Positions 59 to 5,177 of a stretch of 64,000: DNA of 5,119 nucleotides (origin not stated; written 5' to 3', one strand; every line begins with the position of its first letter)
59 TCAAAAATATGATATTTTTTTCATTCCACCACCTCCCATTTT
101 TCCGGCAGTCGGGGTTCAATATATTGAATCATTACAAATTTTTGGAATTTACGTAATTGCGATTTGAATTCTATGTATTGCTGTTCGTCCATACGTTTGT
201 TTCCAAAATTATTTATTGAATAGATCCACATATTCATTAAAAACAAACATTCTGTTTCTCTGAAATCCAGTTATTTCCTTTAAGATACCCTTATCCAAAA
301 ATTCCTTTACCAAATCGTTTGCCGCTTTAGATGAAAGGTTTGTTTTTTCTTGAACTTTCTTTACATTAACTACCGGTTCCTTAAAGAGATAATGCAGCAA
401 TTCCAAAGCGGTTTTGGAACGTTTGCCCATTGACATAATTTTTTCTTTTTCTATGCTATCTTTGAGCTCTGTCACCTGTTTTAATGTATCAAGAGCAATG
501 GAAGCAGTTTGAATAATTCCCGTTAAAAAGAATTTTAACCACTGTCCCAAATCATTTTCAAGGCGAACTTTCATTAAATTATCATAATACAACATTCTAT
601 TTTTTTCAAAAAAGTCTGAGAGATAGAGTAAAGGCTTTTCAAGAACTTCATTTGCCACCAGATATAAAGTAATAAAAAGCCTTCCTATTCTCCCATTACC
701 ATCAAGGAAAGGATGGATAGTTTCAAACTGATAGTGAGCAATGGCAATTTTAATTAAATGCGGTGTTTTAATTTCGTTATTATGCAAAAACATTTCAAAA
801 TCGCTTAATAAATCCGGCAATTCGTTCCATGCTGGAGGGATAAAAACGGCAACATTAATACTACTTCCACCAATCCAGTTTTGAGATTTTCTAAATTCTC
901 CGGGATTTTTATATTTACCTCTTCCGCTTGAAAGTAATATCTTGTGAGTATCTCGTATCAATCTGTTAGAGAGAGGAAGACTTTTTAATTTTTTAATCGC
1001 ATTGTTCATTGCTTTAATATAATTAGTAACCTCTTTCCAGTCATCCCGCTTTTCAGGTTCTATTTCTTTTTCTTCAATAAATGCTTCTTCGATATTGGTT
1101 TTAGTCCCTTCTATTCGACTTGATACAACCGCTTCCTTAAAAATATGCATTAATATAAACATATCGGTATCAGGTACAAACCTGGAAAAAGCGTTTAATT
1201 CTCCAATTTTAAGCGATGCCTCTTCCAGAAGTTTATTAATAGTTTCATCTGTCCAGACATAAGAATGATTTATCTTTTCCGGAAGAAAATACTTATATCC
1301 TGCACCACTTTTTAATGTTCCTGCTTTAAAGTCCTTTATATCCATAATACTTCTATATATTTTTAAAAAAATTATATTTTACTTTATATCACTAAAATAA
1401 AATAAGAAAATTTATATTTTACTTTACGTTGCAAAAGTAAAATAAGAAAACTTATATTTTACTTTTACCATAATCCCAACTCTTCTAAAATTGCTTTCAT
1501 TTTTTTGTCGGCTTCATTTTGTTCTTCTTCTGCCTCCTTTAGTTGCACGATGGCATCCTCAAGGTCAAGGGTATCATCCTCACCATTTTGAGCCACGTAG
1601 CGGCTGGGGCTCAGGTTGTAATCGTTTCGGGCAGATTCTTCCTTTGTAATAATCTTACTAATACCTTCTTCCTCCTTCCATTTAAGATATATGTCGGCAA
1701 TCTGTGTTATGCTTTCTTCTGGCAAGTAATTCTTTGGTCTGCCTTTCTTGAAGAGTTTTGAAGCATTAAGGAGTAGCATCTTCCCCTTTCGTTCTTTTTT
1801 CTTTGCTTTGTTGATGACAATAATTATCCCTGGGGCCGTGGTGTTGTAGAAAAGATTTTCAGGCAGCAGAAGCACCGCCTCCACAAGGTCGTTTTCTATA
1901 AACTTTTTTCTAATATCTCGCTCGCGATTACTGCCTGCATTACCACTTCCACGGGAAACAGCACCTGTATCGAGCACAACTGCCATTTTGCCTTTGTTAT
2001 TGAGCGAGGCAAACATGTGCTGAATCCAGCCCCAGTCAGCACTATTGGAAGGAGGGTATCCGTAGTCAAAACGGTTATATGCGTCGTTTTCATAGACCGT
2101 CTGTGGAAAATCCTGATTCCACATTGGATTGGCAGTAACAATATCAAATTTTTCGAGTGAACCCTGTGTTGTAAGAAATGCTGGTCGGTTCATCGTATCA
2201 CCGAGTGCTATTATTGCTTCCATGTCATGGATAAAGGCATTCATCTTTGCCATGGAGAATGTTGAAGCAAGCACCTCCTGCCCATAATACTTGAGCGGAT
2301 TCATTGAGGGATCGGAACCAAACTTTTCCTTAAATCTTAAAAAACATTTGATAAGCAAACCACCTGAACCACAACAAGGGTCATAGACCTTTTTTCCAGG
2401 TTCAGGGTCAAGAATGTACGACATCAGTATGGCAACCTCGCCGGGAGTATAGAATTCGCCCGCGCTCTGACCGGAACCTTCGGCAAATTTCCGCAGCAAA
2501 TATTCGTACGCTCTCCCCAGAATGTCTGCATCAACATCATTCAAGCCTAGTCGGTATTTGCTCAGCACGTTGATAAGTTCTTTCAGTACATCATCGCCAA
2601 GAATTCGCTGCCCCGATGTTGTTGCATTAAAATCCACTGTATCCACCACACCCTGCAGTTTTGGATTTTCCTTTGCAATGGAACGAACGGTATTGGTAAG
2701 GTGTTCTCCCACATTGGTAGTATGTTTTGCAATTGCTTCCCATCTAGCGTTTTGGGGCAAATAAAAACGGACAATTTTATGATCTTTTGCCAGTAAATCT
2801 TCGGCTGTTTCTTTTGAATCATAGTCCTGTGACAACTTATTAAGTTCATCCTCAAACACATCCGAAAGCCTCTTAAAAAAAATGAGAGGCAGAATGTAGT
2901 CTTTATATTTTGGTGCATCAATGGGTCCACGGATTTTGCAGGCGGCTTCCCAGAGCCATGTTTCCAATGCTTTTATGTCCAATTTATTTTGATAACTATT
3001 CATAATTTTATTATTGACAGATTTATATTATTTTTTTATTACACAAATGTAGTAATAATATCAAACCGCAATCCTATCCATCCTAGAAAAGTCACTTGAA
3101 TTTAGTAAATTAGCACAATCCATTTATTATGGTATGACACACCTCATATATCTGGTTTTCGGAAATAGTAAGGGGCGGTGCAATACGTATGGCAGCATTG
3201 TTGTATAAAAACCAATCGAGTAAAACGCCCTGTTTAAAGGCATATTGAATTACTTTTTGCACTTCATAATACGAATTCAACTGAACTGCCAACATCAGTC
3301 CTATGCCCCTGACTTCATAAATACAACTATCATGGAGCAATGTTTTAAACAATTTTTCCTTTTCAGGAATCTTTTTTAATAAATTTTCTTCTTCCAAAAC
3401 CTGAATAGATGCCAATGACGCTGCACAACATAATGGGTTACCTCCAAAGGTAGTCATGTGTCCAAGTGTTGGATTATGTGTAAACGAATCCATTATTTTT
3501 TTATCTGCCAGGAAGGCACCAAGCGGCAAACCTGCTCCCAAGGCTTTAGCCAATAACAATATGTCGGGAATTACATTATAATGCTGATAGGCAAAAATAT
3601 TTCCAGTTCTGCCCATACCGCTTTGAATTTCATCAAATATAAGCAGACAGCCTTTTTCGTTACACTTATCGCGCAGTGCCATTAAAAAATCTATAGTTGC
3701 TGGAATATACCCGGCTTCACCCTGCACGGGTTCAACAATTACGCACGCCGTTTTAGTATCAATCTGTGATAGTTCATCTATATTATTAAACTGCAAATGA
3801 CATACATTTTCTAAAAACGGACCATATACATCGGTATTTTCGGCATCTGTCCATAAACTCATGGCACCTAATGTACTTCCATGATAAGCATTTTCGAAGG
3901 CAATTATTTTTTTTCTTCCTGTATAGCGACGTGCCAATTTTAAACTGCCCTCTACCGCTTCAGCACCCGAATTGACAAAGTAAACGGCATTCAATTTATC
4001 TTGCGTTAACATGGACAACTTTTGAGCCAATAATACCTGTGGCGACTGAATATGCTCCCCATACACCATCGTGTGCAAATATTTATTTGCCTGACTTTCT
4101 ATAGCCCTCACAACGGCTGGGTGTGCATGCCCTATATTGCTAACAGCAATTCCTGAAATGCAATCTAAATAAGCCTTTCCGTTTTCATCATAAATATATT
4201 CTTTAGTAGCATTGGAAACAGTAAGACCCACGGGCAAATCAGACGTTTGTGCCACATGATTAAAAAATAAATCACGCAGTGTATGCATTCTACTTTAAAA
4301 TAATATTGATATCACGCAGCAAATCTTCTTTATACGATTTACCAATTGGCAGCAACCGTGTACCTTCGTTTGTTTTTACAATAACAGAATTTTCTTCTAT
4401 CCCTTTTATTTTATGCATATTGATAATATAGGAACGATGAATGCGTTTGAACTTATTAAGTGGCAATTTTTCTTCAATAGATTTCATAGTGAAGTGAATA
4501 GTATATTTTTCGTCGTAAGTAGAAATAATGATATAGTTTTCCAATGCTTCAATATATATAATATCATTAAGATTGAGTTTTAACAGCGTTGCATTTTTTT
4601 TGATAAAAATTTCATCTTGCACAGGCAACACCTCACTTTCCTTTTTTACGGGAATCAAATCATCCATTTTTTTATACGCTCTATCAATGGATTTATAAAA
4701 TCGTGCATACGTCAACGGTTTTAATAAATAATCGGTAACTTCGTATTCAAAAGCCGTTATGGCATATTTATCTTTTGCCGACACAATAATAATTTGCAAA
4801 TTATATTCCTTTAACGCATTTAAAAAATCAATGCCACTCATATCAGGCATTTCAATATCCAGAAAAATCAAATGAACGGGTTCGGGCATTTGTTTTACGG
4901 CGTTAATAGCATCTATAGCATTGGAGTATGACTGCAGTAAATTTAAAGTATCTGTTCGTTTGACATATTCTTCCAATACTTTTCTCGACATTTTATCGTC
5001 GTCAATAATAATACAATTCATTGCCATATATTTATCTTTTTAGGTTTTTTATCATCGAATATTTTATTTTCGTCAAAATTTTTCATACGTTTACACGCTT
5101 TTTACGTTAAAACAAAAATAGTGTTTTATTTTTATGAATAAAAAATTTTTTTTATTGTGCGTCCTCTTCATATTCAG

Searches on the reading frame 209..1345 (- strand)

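Call 29: search_protein_families(library=pfam, proteins=[window:209-1345:-], max_evalue=0.000001)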
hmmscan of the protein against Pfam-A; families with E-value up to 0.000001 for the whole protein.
window:209-1345:- (378 aa): 2 families
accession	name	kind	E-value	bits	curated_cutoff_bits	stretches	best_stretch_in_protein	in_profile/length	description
PF13784.11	Fic_N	-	3.9e-24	84.9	26.7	1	38-117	2-81/82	Fic/DOC family N-terminal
PF02661.23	Fic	-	3.5e-18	66.7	24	1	124-229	1-93/93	Fic/DOC family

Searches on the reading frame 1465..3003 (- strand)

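Call 29: search_protein_families(library=pfam, proteins=[window:1465-3003:-], max_evalue=0.000001)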
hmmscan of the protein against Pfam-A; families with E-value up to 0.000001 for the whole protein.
window:1465-3003:- (512 aa): 2 families
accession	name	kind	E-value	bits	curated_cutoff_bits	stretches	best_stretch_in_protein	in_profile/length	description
PF02384.22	N6_Mtase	-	8.4e-92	308.2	20.4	1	158-476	2-309/311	N-6 DNA Methylase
PF12161.14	HsdM_N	-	8.8e-26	91.6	24.5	1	14-145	2-133/135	HsdM N-terminal domain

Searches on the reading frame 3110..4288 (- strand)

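Call 29: search_protein_families(library=pfam, proteins=[window:3110-4288:-], max_evalue=0.000001)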
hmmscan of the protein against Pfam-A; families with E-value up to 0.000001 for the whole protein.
window:3110-4288:- (392 aa): 1 family
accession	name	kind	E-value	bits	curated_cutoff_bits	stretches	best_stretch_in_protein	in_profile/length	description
PF00202.27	Aminotran_3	-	1.2e-102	344.1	30.5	1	20-388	9-400/403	Aminotransferase class-III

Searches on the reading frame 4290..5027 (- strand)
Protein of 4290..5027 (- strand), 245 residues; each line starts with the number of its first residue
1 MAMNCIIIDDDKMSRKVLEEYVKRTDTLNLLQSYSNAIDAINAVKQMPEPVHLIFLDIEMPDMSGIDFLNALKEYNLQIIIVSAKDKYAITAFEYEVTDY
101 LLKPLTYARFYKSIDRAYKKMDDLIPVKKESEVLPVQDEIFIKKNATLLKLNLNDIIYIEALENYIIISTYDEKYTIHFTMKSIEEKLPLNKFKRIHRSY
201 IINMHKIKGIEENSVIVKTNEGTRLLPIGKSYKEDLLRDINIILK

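Call 29: search_protein_families(library=pfam, proteins=[window:4290-5027:-], max_evalue=0.000001)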
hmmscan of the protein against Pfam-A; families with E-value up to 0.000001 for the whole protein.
window:4290-5027:- (245 aa): 2 families
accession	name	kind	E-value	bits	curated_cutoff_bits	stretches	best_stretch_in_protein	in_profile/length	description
PF04397.21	LytTR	-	2.9e-20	72.7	22.6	1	148-236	3-93/98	LytTr DNA-binding domain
PF00072.30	Response_reg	-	2e-19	70.2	30.2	1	6-114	2-110/111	Response regulator receiver domain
